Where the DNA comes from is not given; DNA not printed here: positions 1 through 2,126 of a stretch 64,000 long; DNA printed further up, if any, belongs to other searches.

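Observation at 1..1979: AT-rich 645-aa TPR-like gene of unknown function immediately upstream of the mobile module, open at the window edge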

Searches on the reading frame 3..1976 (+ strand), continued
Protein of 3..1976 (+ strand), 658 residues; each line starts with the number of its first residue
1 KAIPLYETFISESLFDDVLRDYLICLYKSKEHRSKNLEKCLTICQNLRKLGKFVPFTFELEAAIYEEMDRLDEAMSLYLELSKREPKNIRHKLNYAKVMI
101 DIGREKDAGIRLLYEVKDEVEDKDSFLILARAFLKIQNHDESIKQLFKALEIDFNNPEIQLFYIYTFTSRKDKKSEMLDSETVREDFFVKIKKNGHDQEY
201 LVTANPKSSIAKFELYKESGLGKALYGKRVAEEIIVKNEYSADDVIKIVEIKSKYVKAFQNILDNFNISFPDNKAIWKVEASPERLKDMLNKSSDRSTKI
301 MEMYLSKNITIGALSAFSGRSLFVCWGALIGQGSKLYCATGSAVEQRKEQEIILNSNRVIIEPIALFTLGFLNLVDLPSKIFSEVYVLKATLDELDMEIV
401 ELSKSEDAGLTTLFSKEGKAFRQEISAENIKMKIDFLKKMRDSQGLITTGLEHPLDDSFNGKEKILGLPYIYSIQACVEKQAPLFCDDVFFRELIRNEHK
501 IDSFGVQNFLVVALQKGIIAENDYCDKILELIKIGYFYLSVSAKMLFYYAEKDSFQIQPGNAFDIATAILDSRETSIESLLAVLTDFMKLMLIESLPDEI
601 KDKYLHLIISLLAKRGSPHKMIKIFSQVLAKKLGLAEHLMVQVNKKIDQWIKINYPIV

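Call 34: search_protein_families(library=padloc, proteins=[L001:8042-9022:+, L002:9003-10001:+, L005:9005-9994:+, P0001], max_evalue=1)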
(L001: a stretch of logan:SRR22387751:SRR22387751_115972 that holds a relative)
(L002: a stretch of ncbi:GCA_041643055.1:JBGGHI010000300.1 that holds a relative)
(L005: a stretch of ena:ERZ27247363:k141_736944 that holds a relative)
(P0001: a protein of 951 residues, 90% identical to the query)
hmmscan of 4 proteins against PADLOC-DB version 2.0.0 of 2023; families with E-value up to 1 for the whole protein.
L001:8042-9022:+ (327 aa): 0 families

L002:9003-10001:+ (333 aa): 0 families

L005:9005-9994:+ (330 aa): 0 families

P0001 (951 aa): 0 families

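Call 35: find_homologous_proteins(query=L001:8042-9022:+)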
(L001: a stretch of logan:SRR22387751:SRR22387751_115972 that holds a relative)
Query L001:8042-9022:+ (327 aa): 17 proteins with E <= 0.001 among 4970 candidates.
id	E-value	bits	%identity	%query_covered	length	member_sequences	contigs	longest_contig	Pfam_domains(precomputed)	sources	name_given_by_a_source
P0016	1.0e-203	693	99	100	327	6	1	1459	PF07719.24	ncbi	-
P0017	2.2e-184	630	89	100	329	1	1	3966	-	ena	-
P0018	2.2e-180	617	89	100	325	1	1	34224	-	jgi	-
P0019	1.5e-177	608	88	100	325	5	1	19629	-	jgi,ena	-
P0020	2.2e-172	591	86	100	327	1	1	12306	-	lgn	-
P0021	3.8e-145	501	74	99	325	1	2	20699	-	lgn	-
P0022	2.8e-131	456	66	100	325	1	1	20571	PF00515.35,PF07719.24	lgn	-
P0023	2.5e-130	452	66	99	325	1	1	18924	PF14559.13,PF00515.35,PF07719.24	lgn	-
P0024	6.7e-119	415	61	98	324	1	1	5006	PF00515.35,PF13424.13,PF07719.24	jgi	-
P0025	3.1e-117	409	60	99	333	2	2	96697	PF14559.13,PF07719.24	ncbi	-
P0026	2.8e-107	377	60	99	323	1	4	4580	PF00515.35,PF07719.24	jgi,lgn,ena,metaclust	metaclust:\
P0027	8.2e-96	339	53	99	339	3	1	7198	-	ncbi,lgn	-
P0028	3.9e-90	320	52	95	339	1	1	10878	-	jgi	jgi:tetratricopeptide (TPR) repeat protein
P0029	2.6e-89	318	49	99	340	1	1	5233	PF00515.35,PF07719.24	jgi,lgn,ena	-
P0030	2.2e-84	302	47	98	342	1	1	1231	PF00515.35,PF07719.24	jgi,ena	-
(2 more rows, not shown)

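Call 36: find_encoding_contigs(protein=P0018, flank=10000, max_places=3)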
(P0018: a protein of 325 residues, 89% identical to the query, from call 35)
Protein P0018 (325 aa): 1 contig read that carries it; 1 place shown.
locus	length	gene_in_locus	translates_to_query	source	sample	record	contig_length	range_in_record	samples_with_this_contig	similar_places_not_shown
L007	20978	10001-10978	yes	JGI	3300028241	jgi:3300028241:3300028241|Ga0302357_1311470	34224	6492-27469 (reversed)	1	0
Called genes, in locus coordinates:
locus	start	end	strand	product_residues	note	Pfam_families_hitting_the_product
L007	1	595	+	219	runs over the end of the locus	PF20582:UPF0758_N, PF04002:RadC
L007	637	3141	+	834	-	PF12161:HsdM_N, PF02384:N6_Mtase, PF07669:Eco57I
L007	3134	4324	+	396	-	PF01420:Methylase_S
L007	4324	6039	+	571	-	PF19614:DUF6119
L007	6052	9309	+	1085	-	PF04313:HSDR_N, PF04851:ResIII, PF18766:SWI2_SNF2, PF22679:T1R_D3-like, PF11867:T1RH-like_C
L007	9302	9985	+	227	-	PF01863:YgjP-like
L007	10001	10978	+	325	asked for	-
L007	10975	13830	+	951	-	PF00515:TPR_1 (faint), PF07719:TPR_2 (faint), PF13174:TPR_6 (faint), PF13176:TPR_7 (faint), PF13181:TPR_8 (faint), PF13424:TPR_12 (faint), PF13428:TPR_14 (faint), PF20698:PIN-TPR-GreABC, +3 more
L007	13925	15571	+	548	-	PF03235:GmrSD_N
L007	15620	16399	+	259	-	PF01939:NucS_C (weak)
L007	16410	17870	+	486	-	PF11074:DUF2779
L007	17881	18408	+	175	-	-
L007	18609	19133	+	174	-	-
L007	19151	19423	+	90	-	PF03083:MtN3_slv (weak), PF04193:PQ-loop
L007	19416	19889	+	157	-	PF00359:PTS_EIIA_2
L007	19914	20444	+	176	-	-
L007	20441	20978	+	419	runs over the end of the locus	PF02195:ParB_N, PF01555:N6_N4_Mtase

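Call 37: find_encoding_contigs(protein=P0019, flank=10000, max_places=3)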
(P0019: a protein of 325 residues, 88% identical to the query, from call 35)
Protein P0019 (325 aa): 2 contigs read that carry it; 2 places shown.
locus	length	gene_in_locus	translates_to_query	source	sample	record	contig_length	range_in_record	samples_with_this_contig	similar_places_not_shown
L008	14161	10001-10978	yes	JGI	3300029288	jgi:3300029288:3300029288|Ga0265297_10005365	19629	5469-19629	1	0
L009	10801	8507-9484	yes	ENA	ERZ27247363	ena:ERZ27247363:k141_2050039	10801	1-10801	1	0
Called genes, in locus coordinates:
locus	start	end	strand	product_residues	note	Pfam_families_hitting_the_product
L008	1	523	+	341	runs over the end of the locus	PF08843:AbiEii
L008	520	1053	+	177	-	-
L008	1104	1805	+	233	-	PF20582:UPF0758_N, PF04002:RadC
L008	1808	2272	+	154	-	PF11645:PDDEXK_5 (faint)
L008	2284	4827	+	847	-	PF12161:HsdM_N, PF02384:N6_Mtase, PF07669:Eco57I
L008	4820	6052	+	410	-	PF01420:Methylase_S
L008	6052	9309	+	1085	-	PF04313:HSDR_N, PF04851:ResIII, PF18766:SWI2_SNF2, PF22679:T1R_D3-like, PF11867:T1RH-like_C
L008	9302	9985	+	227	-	PF01863:YgjP-like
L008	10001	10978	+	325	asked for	-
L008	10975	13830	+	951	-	PF00515:TPR_1 (faint), PF07719:TPR_2 (faint), PF13174:TPR_6 (faint), PF13176:TPR_7 (faint), PF13181:TPR_8 (faint), PF13424:TPR_12 (faint), PF13428:TPR_14 (faint), PF20698:PIN-TPR-GreABC, +3 more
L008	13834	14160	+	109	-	?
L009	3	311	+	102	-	?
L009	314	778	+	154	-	PF11645:PDDEXK_5 (faint)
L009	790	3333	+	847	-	PF12161:HsdM_N, PF02384:N6_Mtase, PF07669:Eco57I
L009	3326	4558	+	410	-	PF01420:Methylase_S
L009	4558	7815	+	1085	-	PF04313:HSDR_N, PF04851:ResIII, PF18766:SWI2_SNF2, PF22679:T1R_D3-like, PF11867:T1RH-like_C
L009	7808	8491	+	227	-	PF01863:YgjP-like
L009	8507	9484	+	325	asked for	-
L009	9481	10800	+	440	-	?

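Call 38: find_encoding_contigs(protein=P0020, flank=10000, max_places=3)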
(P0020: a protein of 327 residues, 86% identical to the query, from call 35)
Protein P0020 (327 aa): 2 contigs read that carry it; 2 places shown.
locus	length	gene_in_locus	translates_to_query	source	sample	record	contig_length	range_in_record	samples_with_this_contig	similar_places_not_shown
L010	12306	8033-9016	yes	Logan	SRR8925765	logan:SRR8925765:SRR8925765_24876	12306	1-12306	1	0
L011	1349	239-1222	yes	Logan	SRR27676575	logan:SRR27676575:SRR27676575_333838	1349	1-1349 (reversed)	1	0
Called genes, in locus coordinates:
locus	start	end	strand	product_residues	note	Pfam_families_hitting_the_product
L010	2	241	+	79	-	?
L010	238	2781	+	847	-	PF12161:HsdM_N, PF02384:N6_Mtase, PF07669:Eco57I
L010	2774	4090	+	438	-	PF01420:Methylase_S (weak)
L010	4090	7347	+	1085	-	PF04313:HSDR_N, PF04851:ResIII, PF18766:SWI2_SNF2, PF22679:T1R_D3-like, PF11867:T1RH-like_C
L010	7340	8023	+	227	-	PF01863:YgjP-like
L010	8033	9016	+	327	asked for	-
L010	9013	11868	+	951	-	PF00515:TPR_1 (faint), PF07719:TPR_2 (faint), PF13174:TPR_6 (faint), PF13176:TPR_7 (faint), PF13181:TPR_8 (faint), PF13424:TPR_12 (faint), PF13428:TPR_14 (faint), PF20698:PIN-TPR-GreABC, +2 more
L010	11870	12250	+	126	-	-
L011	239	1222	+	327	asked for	-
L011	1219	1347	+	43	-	?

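Call 40: search_protein_representatives(protein=window:3-1976:+)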
Query: 658 residues. Proteins with E-value up to 0.001 (for the whole library): 1578; up to 1e-10: 913; up to 1e-30: 200. The best 150 are listed.
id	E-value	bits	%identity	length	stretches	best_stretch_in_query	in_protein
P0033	1.0e-195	668.2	48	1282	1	1-657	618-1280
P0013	1.3e-195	667.9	48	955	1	2-658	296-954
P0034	8.4e-156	536.4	41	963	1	1-653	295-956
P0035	1.3e-144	499.4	38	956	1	2-653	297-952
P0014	3.0e-144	498.2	55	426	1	225-649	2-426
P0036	5.6e-144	497.3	40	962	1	1-654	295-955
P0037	2.5e-136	472.1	38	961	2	2-655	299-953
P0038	1.7e-133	462.7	37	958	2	2-653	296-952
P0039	3.0e-90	319.9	33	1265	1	1-651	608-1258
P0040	4.0e-90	319.5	33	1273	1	1-650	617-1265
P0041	1.1e-81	291.6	36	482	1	186-652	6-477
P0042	5.7e-80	285.9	31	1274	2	1-654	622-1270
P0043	6.1e-80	285.8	32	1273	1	1-636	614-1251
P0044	7.9e-78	278.9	28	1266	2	1-653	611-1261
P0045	1.4e-70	254.9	35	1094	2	1-467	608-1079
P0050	6.4e-60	219.7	31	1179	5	250-653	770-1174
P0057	8.2e-51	189.6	28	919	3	251-656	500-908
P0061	8.5e-50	186.3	25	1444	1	1-654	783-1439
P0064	1.0e-48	182.7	27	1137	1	33-653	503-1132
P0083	5.0e-44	167.2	27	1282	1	2-571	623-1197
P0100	2.0e-41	158.6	22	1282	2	5-647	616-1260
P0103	4.3e-41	157.5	27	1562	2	250-622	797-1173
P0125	6.3e-39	150.4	24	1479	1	2-654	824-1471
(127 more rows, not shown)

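Call 47: find_related_loci(query=A1, collection=genome_contigs, flank=10000)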
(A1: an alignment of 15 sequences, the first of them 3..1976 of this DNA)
Query A1 (658 aa) in genome_contigs; peptide patterns used: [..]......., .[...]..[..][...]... (x = any residue, [..] = any of these).
88 stretches matched a pattern; 1 encode a relative of the query (tblastn E <= 1e-3); 1 distinct loci.
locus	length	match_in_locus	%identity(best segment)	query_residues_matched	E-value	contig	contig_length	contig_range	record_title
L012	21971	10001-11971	89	1-657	0e+0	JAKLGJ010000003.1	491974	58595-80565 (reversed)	MAG: Candidatus Omnitrophota bacterium isolate RA.bin37 RA.bin37_3, whole genome shotgun sequence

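Call 50: search_protein_families(library=pfam, proteins=[L012:149-2836:+, L012:2836-4239:+, L012:4232-5566:+, L012:5562-6212:+, L012:6225-7325:+, L012:7332-8117:+, L012:11978-12355:+], max_evalue=0.001)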
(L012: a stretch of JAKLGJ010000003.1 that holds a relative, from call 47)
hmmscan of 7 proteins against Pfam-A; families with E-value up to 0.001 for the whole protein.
L012:149-2836:+ (896 aa): 7 families
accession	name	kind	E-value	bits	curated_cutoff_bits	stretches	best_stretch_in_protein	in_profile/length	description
PF04851.21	ResIII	-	3.6e-35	121.7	22.5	1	161-365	4-163/164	Type III restriction enzyme, res subunit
PF08463.15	EcoEI_R_C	-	1.8e-33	116.4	24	1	732-893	2-161/163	EcoEI R protein C-terminal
PF18766.7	SWI2_SNF2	-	8.2e-15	55.5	26.7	1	164-392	1-187/221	SWI2/SNF2 ATPase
PF00270.35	DEAD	-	6.1e-13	49.3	26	1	163-365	2-161/167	DEAD/DEAH box helicase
PF00271.37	Helicase_C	-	2.5e-09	37.8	23.5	1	468-574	11-108/110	Helicase conserved C-terminal domain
PF04313.20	HSDR_N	-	1.4e-05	25.5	25.1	1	48-120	124-195/198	Type I restriction enzyme R protein N terminus (HSDR_N)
PF00580.27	UvrD-helicase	-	5.3e-05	23.5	23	0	173-212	6-47/271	UvrD/REP helicase N-terminal domain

L012:2836-4239:+ (468 aa): 5 families
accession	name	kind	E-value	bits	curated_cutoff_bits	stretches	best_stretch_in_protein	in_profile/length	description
PF02384.22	N6_Mtase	-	2.1e-60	205.1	20.4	1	115-422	4-300/311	N-6 DNA Methylase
PF12161.14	HsdM_N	-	2.8e-10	41.4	24.5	1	7-41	4-37/135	HsdM N-terminal domain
PF20473.4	MmeI_Mtase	-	1.2e-05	25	27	1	163-231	21-92/259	MmeI, DNA-methyltransferase domain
PF07669.17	Eco57I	-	1.5e-05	25.6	25.3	1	241-326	71-165/171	Eco57I restriction-modification methylase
PF01170.24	UPF0020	-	3.7e-05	23.9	22.3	1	161-308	28-177/197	RMKL-like, methyltransferase domain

L012:4232-5566:+ (445 aa): 1 family
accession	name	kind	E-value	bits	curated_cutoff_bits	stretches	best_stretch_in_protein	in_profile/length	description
PF01420.25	Methylase_S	-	4.2e-39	134.9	22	2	6-159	1-154/168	Type I restriction modification DNA specificity domain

L012:5562-6212:+ (217 aa): 0 families

L012:6225-7325:+ (367 aa): 1 family
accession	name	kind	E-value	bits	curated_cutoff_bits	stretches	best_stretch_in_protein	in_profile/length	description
PF00753.33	Lactamase_B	-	2.1e-05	25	22.7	1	20-90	3-66/196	Metallo-beta-lactamase superfamily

L012:7332-8117:+ (262 aa): 2 families
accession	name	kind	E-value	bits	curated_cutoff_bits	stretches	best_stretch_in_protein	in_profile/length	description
PF00753.33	Lactamase_B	-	5.2e-11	43.3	22.7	1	19-224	12-194/196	Metallo-beta-lactamase superfamily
PF12706.13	Lactamase_B_2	-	0.00041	20.4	27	1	52-95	24-70/200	Beta-lactamase superfamily domain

L012:11978-12355:+ (126 aa): 0 families

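Call 51: predict_structure(alignment_id=A1)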
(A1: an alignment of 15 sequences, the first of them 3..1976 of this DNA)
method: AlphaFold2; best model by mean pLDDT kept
length: 658 residues; sequences in the alignment: 15
mean_pLDDT: 80.9   pTM: 0.56
mean pLDDT of the five models: 80.9, 76.5, 74.0, 67.5, 63.9
residues with pLDDT >= 90: 234; 70-90: 310; 50-70: 72; < 50: 42
segments of 3 or more residues with pLDDT < 50: 1-14, 267-286
pLDDT, mean of each block of 10 residues (from residue 1): 36 55 76 82 84 84 87 93 89 91 84 91 88 89 90 77 78 57 68 77 69 68 77 74 77 79 49 31 44 62 73 77 84 77 85 96 94 94 95 90 81 52 76 92 90 83 77 92 91 83 94 96 95 87 95 89 90 83 95 92 94 88 93 89 91 78
secondary structure, 60 per line:
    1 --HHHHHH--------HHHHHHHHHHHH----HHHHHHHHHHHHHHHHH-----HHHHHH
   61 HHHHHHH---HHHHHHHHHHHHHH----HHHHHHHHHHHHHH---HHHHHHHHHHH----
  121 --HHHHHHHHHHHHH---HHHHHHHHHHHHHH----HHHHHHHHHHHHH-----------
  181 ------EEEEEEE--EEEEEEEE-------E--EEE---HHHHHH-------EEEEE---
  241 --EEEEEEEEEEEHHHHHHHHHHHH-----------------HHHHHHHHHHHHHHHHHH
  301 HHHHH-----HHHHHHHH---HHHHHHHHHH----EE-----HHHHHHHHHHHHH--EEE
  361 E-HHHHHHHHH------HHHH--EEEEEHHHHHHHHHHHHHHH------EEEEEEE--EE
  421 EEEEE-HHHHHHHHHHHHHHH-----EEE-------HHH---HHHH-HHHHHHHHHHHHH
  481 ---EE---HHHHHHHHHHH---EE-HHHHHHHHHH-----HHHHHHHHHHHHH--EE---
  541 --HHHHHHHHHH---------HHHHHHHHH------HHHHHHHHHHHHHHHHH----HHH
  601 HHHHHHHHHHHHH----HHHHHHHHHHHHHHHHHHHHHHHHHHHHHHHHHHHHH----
elements in order: H3-8 H17-28 H33-49 H55-67 H71-84 H89-102 H106-116 H123-135 H139-152 H157-169 E187-193 E196-203 E214-216 H220-225 E233-237 E243-253 H254-265 H283-305 H311-318 H322-331 H343-355 E358-361 H363-371 H378-381 E384-388 H389-403 E410-416 E419-425 H427-441 E447-449 H463-466 H468-480 H489-499 H506-515 H521-533 H543-552 H562-570 H577-593 H598-613 H618-654

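Call 53: search_solved_structures(query=A1, max_evalue=10)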
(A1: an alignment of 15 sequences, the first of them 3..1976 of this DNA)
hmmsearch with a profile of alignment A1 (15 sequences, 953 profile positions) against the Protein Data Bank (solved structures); distinct sequences matched with E-value up to 10: 136 (the best 60 are shown).
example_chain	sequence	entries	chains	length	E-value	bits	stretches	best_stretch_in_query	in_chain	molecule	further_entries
9qhb_A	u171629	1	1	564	5.9e-43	150.1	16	11-52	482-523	Engineered tetratricopeptide repeat protein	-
8bu0_A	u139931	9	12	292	7.8e-25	90.2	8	11-52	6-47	Consensus tetratricopeptide repeat protein | Crystal structure of an 8-repeat consensus TPR superhelix with Zinc. | Monomer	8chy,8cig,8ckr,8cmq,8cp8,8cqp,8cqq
9qhc_A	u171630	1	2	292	2.5e-24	88.5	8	11-52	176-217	Engineered tetratricopeptide repeat protein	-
7obi_A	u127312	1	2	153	9.3e-16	60.1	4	10-51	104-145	CTPR-rv4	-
8ch0_A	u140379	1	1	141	2.1e-13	52.3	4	11-52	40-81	Consensus tetratricopeptide repeat protein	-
2fo7_A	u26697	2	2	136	2.3e-13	52.2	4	11-52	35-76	SYNTHETIC CONSENSUS TPR PROTEIN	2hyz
9pkq_A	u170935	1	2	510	3.6e-11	44.9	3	91-230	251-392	Mitochondrial import receptor subunit TOM70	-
7kdt_A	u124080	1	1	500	3.6e-11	44.9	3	91-230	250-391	Mitochondrial import receptor subunit TOM70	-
9yr4_A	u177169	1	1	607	1.2e-10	43.3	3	91-230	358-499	Mitochondrial import receptor subunit TOM70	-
7dhg_C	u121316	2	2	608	1.2e-10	43.2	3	91-230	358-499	Mitochondrial import receptor subunit TOM70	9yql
1na0_A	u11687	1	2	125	3.4e-10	41.7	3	10-52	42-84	designed protein CTPR3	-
9gzg_A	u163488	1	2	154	2.3e-09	39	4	12-48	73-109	Engineered CTPR protein with glutamic acids for conductivity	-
3kd7_A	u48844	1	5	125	1.7e-08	36.1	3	10-51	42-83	CTPR390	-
2wqh_A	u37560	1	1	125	2.8e-08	35.3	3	7-52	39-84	CTPR3Y3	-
1na3_A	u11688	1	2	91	2.4e-07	32.3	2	10-52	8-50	designed protein CTPR2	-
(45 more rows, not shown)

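Call 60: fold_search(model_id=the predicted structure, library=pdb)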
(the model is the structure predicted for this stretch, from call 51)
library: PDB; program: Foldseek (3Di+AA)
matches with E <= 10: 1461; with E <= 0.001: 43
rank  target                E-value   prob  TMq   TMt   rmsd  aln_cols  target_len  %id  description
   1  8q9t_E                3.9e-05  1.00  0.23  0.15  21.5       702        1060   11  CryoEM structure of a S. Cerevisiae Ski238 complex bound to RNA (released 2023-11-29)
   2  9g8o_B                5.8e-05  1.00  0.22  0.18  20.4       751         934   12  human 40S ribosome bound by a SKI238-exosome complex (released 2024-10-16)
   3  9hvq_Q                9.8e-05  1.00  0.19  0.16  20.6       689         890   10  Structure of the transcribing Pol II-DSIF-PAF-SPT6-RECQL5 complex (released 2025-07-16)
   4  3asg_B                1.0e-04  1.00  0.19  0.63   4.2       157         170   13  MamA D159K mutant 2 (released 2011-07-20)
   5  8j8p_C                1.2e-04  1.00  0.22  0.17  19.4       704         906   12  Structure of the four-component Paf1 complex from Saccharomyces eubayanus (released 2023-05-24)
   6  7qdz_B                1.3e-04  1.00  0.21  0.15  21.1       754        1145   12  80S-bound human SKI complex in the closed state (released 2022-02-09)
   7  8chy                  1.7e-04  1.00  0.20  0.44   3.9       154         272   17  Crystal structure of an 8-repeat consensus TPR superhelix with Zinc. (released 2024-02-21)
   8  7qdr_B                1.7e-04  1.00  0.23  0.14  19.2       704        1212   10  Apo human SKI complex in the closed state (released 2022-02-02)
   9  9g8r_B                1.7e-04  1.00  0.22  0.15  20.4       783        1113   11  human SKI7-SKI238 complex in the open state (released 2024-10-16)
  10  8qca_B                1.7e-04  1.00  0.23  0.21  21.4       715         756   11  CryoEM structure of a S. Cerevisiae Ski2387 complex in the closed state bound to RNA (released 2023-11-15)
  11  3asf_B                1.9e-04  1.00  0.18  0.55   5.6       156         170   15  MamA MSR-1 C2 (released 2011-07-20)
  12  3ash_A                2.2e-04  1.00  0.18  0.57   5.4       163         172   13  MamA D159K mutant 1 (released 2011-07-20)
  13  7xn7_q                2.3e-04  1.00  0.19  0.14  23.5       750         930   10  RNA polymerase II elongation complex containing Spt4/5, Elf1, Spt6, Spn1 and Paf1C (released 2022-09-07)
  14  9gzg_A                2.5e-04  1.00  0.21  0.77   3.4       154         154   18  Crystal structure of CTPR4E4 mutant (released 2025-10-15)
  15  3asf_A                2.9e-04  1.00  0.19  0.58   5.1       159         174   14  MamA MSR-1 C2 (released 2011-07-20)
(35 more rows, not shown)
